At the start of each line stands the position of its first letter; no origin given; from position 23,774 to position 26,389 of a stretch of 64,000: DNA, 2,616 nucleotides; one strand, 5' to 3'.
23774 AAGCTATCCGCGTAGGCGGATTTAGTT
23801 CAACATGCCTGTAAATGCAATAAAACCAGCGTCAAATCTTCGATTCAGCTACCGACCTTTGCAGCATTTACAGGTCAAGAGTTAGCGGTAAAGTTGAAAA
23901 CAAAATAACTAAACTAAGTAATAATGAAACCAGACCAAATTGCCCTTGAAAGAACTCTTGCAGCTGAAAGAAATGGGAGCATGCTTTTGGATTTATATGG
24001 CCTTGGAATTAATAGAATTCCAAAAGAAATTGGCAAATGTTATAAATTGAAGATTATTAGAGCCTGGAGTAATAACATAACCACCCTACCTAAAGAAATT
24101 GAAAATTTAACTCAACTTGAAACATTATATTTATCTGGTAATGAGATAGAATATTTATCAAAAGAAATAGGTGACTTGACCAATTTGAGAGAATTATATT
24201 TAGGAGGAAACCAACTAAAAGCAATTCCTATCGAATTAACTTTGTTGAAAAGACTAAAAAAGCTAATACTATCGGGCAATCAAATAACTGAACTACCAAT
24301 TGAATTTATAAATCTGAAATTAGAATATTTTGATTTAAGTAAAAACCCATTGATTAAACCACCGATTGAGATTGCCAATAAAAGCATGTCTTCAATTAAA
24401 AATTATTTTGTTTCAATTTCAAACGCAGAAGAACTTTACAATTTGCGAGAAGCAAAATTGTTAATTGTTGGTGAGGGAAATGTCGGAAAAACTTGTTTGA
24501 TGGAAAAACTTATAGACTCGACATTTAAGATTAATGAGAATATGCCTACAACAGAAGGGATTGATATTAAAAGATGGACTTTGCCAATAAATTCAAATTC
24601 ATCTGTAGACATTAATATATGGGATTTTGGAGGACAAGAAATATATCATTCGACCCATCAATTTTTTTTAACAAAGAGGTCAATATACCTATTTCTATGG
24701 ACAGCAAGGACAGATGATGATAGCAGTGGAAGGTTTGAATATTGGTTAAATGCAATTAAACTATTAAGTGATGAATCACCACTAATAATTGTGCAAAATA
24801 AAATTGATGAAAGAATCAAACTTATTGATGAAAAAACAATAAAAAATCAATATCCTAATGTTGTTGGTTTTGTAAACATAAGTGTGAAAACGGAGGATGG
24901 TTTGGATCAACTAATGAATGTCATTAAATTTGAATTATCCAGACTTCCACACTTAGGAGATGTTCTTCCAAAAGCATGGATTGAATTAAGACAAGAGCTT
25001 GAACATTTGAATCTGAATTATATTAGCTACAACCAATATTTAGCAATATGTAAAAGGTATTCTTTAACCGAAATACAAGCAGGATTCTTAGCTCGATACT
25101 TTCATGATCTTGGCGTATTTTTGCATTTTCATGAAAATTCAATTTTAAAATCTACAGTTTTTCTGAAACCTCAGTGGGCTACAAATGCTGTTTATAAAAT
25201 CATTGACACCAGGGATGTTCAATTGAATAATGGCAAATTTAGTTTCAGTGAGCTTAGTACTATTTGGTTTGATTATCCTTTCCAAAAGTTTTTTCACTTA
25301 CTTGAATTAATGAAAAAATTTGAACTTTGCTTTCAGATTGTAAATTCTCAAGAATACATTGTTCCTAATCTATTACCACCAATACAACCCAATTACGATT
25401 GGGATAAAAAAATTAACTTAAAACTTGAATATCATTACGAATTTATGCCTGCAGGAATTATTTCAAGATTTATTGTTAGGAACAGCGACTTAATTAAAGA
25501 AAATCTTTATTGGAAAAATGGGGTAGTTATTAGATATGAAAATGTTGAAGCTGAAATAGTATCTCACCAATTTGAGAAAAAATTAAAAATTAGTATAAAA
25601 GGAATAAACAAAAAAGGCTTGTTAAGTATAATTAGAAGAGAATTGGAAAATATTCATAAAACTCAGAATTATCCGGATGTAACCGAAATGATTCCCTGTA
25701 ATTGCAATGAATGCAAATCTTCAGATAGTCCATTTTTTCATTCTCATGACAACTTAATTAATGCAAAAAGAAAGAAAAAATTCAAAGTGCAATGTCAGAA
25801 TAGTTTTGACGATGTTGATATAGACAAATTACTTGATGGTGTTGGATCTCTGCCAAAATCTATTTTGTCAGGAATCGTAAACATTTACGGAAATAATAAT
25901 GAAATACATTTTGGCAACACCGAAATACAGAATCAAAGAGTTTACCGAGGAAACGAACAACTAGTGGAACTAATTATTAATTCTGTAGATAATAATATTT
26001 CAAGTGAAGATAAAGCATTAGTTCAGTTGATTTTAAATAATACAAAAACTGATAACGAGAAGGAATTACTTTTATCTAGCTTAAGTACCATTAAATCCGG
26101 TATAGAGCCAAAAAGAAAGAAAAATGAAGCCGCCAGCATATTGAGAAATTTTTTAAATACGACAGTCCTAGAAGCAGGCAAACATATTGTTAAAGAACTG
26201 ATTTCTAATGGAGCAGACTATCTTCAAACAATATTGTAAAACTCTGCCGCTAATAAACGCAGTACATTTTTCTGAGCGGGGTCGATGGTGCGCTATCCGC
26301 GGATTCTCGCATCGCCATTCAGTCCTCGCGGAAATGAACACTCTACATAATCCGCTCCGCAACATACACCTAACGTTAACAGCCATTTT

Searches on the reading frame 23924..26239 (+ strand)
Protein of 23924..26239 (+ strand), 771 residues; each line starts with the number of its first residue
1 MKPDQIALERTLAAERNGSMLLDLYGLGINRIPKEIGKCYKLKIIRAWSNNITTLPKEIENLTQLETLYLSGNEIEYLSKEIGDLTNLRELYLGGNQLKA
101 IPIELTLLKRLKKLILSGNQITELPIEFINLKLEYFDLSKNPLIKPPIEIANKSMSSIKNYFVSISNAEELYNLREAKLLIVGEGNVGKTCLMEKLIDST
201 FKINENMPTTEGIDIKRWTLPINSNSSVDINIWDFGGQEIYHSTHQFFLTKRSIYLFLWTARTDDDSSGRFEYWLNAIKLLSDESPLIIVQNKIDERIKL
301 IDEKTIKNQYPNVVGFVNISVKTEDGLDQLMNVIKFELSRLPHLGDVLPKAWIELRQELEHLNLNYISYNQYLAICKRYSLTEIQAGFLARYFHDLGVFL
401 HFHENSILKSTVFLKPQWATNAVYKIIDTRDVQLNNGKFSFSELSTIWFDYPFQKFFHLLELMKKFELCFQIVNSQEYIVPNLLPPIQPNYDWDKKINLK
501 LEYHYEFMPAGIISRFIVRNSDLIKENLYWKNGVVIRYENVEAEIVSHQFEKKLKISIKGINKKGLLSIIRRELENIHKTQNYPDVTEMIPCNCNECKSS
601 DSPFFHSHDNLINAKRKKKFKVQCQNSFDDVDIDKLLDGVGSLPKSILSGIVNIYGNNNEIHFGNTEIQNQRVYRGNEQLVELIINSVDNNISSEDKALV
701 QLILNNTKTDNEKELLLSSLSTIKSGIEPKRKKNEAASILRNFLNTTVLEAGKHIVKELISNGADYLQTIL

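Call 35: search_protein_families(library=pfam, proteins=[window:23924-26239:+], max_evalue=0.01)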
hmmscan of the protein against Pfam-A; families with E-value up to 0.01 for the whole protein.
window:23924-26239:+ (771 aa): 12 families
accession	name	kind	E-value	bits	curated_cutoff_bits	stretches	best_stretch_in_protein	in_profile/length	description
PF16095.11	COR-A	-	5e-40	137.2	35.3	1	349-484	1-143/143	C-terminal of Roc, COR-A domain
PF25497.1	COR-B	-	1.1e-36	126.3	27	1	498-639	3-145/145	C-terminal of Roc, COR-B domain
PF08477.19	Roc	-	3.3e-28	98.7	27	1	178-295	1-119/119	Ras of Complex, Roc, domain of DAPkinase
PF12799.13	LRR_4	-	1.2e-19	70.3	27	4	63-101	1-39/44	Leucine Rich repeats (2 copies)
PF00071.28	Ras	-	1.4e-17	64.2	21.6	1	178-333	1-155/162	Ras family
PF13855.12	LRR_8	-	2.6e-15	56.3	27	2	42-98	3-61/61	Leucine rich repeat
PF23598.1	LRR_14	-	4.2e-14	52.5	40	2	34-94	41-101/353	Leucine-rich repeat region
PF00560.39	LRR_1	-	1.8e-08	33.3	20.6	0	110-130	1-22/23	Leucine Rich Repeat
PF00025.27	Arf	-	7.3e-08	32.5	22.3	1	174-300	12-131/174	ADP-ribosylation factor family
PF04670.18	Gtr1_RagA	-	3.8e-06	26.9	22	1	178-245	1-65/232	Gtr1/RagA G protein conserved region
PF01926.29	MMR_HSR1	-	7.7e-06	26.4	21.9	1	179-293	2-113/113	50S ribosome-binding GTPase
PF13516.12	LRR_6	-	0.0017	18.7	23.4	0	86-98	3-15/24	Leucine Rich repeat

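Call 36: search_protein_families(library=padloc, proteins=[window:23924-26239:+], max_evalue=0.001)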
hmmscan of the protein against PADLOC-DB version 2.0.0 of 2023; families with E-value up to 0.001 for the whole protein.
window:23924-26239:+ (771 aa): 0 families
